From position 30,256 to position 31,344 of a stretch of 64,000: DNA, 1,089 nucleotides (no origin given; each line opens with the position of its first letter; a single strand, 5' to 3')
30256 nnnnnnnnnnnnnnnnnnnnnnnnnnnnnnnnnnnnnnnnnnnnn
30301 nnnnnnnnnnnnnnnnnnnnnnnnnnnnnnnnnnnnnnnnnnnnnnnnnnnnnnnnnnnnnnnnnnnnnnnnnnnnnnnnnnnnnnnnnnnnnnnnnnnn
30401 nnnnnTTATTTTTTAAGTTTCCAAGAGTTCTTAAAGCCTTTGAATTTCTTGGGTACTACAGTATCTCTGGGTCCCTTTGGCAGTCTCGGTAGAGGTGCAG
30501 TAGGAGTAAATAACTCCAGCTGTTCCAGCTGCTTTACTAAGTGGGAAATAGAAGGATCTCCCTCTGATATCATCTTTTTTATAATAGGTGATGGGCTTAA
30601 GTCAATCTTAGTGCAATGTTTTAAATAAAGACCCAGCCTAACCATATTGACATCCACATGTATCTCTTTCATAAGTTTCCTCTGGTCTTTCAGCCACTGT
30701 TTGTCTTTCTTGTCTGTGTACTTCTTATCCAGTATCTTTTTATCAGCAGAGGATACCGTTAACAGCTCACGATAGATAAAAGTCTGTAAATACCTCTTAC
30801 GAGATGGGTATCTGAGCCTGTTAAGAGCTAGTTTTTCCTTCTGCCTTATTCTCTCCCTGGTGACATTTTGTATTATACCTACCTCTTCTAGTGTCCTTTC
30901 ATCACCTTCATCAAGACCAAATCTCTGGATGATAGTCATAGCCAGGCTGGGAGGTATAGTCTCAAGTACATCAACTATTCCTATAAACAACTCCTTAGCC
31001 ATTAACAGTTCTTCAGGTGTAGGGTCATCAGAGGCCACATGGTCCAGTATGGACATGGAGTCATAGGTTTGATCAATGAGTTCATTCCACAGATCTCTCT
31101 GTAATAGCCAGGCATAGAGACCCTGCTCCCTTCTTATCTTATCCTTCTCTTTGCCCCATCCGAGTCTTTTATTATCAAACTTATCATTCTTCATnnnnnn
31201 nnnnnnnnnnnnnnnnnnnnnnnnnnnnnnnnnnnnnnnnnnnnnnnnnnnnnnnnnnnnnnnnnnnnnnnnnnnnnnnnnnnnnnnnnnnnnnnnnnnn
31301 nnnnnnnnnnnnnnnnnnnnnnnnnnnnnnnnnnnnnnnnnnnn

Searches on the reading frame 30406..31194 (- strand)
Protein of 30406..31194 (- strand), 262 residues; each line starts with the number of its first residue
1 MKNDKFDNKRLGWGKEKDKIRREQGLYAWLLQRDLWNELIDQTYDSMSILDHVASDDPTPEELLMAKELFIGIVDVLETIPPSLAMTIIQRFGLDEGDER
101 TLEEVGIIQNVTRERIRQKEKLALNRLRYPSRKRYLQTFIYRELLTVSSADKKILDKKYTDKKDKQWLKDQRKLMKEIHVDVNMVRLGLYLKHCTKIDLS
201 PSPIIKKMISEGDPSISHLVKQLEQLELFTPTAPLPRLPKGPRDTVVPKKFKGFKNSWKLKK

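Call 26: search_protein_families(library=phrogs, max_evalue=0.00001, proteins=[window:30406-31194:-])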
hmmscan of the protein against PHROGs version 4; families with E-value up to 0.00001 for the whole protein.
window:30406-31194:- (262 aa): 1 family
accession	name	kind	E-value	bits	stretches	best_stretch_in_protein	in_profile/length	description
phrog_351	-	transcription regulation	1.2e-12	48.3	1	48-178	648-769/928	RNA polymerase sigma factor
